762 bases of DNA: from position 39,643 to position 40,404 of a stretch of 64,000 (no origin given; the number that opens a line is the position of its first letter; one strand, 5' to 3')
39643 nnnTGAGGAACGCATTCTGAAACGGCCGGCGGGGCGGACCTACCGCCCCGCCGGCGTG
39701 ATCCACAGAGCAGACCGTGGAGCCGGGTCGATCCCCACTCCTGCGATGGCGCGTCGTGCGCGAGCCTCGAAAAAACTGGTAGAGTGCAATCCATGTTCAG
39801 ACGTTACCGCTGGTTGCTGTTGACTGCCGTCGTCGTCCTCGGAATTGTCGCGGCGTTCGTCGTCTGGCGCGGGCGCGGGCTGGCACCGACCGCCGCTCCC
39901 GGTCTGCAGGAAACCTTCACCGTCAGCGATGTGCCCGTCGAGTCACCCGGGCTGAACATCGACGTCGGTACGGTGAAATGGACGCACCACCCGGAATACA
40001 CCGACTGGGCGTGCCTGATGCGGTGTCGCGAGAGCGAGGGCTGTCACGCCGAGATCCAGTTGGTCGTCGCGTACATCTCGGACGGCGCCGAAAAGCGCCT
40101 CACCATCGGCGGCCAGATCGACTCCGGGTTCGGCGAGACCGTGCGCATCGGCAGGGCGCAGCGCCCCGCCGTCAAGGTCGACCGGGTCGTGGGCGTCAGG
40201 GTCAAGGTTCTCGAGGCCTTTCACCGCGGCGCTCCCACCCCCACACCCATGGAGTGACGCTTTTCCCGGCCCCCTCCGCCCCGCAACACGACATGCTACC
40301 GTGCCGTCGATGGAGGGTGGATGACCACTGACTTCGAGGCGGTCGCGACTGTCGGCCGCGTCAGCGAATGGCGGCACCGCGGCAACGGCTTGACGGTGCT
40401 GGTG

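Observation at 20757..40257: Two tandem paralogous type IV pilus tip modules (minor pilins + PilY1) carrying extra, uncharacterised genes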

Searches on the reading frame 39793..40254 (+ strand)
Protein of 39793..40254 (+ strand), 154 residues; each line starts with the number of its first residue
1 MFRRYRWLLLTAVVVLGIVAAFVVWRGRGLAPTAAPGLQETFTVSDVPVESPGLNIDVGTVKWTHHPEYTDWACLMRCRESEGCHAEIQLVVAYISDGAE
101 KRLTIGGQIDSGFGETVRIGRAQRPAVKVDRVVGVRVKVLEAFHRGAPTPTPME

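Call 10: search_protein_families(library=pfam, max_evalue=0.01, proteins=[window:39793-40254:+])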
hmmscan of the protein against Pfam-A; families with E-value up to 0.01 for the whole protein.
window:39793-40254:+ (154 aa): 0 families

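Call 29: find_homologous_proteins(query=window:39793-40254:+, max_evalue=0.001)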
Query window:39793-40254:+ (154 aa): 36 proteins with E <= 0.001 among 135 candidates.
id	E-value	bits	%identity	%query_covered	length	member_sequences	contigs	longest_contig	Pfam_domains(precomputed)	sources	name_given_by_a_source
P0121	3.2e-99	347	100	100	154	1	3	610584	-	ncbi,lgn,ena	-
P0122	1.2e-77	277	80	100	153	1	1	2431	-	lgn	-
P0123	1.0e-74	267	77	100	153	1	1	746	-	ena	-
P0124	4.2e-74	265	75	100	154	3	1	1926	-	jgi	jgi:hypothetical protein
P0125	5.5e-70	252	80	88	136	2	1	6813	-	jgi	jgi:hypothetical protein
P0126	2.6e-68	246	71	100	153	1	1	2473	-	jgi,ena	-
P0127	4.3e-68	246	67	100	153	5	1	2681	-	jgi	jgi:hypothetical protein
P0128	8.3e-67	242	72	100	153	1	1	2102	-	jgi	jgi:hypothetical protein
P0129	9.7e-67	241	71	100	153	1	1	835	-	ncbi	-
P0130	5.3e-66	239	74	84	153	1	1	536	-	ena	-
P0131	9.4e-66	238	69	100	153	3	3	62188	-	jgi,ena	jgi:hypothetical protein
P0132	9.7e-65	235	70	100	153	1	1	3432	-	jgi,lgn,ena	-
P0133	1.6e-64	234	66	100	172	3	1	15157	-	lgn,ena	-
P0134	2.5e-62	227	69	84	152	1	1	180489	-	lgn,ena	-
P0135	2.7e-62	227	64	100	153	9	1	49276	-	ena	-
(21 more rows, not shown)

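Call 30: find_encoding_contigs(protein=P0121, flank=10000, max_places=4)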
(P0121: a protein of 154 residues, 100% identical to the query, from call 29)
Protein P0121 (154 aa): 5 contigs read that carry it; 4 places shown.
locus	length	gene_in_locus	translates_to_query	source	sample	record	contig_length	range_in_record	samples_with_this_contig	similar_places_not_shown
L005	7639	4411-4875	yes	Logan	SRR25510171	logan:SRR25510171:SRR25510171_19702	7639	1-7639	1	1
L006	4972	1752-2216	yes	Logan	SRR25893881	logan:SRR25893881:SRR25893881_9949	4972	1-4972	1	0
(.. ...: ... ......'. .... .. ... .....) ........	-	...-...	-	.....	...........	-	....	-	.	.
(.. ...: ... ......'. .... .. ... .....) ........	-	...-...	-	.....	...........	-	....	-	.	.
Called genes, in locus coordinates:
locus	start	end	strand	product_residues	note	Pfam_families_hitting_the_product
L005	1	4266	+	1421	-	?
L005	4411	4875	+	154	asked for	-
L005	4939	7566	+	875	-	PF00675:Peptidase_M16, PF05193:Peptidase_M16_C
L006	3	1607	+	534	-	?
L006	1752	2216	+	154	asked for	-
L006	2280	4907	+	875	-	PF00675:Peptidase_M16, PF05193:Peptidase_M16_C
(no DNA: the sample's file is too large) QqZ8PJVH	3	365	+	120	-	?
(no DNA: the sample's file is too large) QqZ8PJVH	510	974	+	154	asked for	-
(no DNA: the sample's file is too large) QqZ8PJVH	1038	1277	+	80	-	?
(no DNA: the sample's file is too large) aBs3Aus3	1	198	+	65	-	?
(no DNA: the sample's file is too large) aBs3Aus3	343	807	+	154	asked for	-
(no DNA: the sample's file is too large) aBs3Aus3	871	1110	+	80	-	?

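Call 56: search_protein_families(library=ncbifam, max_evalue=0.01, proteins=[window:39793-40254:+])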
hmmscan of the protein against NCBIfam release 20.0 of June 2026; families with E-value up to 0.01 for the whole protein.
window:39793-40254:+ (154 aa): 0 families
